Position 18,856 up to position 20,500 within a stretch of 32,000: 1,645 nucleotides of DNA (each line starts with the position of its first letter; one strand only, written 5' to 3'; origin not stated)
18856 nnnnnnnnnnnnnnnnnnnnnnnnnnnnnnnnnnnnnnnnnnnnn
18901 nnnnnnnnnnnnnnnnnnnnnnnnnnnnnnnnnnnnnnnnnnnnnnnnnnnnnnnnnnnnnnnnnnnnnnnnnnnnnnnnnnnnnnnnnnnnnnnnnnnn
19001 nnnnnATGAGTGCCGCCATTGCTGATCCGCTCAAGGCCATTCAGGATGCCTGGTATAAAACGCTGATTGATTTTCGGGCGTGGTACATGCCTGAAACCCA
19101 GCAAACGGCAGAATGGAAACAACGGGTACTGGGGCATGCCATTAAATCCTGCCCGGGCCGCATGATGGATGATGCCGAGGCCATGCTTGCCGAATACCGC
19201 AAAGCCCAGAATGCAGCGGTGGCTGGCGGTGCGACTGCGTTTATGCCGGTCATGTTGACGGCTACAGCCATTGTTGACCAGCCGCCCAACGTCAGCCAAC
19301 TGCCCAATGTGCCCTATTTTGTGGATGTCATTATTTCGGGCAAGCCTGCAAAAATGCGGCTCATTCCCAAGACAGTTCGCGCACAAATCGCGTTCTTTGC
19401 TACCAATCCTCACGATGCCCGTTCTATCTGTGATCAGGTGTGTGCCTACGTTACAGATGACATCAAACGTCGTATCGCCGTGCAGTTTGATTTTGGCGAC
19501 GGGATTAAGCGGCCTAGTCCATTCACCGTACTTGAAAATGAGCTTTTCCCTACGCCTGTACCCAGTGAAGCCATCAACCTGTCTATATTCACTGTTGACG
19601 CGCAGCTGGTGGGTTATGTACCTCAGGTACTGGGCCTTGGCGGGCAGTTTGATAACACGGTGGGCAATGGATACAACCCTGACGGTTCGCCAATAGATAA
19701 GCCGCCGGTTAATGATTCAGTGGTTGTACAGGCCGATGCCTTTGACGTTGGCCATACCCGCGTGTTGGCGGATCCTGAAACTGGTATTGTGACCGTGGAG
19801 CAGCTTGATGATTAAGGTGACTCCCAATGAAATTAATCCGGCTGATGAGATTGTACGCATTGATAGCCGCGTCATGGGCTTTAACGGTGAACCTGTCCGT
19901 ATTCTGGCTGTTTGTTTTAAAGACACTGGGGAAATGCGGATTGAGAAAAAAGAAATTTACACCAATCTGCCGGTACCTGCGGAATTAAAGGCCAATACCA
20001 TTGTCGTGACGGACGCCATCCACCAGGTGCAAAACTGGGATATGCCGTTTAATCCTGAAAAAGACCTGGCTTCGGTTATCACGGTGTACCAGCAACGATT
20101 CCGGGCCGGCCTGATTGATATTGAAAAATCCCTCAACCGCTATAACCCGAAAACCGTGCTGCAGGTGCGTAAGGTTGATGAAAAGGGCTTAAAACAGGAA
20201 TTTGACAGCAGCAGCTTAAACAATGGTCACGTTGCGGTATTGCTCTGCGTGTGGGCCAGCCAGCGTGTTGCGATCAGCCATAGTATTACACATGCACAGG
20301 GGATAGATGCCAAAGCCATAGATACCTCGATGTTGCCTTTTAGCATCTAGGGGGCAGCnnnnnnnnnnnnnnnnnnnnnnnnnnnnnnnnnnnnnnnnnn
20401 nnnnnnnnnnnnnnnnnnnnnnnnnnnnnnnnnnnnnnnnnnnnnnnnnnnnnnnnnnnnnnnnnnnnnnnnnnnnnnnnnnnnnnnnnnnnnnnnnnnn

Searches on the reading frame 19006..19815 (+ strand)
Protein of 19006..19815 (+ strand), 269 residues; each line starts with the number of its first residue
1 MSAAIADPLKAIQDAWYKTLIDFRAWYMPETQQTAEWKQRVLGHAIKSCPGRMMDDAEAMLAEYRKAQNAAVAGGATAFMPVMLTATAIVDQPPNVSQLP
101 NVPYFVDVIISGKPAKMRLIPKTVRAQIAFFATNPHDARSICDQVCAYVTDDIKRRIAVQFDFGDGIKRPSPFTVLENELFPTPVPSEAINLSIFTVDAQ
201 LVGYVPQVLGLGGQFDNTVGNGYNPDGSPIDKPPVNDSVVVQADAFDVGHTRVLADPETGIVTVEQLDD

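Call 8: search_protein_families(library=phrogs, proteins=[window:19006-19815:+])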
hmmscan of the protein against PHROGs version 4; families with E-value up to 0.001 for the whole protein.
window:19006-19815:+ (269 aa): 1 family
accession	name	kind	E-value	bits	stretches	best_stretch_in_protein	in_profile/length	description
phrog_4333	-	unknown function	2.6e-103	346.1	1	7-269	6-272/272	-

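Call 17: search_protein_families(library=pfam, proteins=[window:19006-19815:+], max_evalue=0.01)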
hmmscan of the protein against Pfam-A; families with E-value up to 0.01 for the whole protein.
window:19006-19815:+ (269 aa): 0 families

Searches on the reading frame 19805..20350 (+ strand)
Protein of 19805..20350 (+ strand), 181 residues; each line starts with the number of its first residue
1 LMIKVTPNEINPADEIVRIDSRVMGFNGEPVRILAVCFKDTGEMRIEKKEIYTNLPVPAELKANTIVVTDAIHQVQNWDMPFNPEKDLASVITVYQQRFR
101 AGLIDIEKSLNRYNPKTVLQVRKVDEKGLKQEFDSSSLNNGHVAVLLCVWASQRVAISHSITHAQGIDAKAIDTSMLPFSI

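Call 8: search_protein_families(library=phrogs, proteins=[window:19805-20350:+])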
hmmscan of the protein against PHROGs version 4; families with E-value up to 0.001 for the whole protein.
window:19805-20350:+ (181 aa): 1 family
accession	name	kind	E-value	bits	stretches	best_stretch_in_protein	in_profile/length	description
phrog_4179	-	unknown function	7.3e-58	196.3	1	15-181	3-168/169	-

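Call 17: search_protein_families(library=pfam, proteins=[window:19805-20350:+], max_evalue=0.01)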
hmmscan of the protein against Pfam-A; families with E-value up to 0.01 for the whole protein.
window:19805-20350:+ (181 aa): 0 families
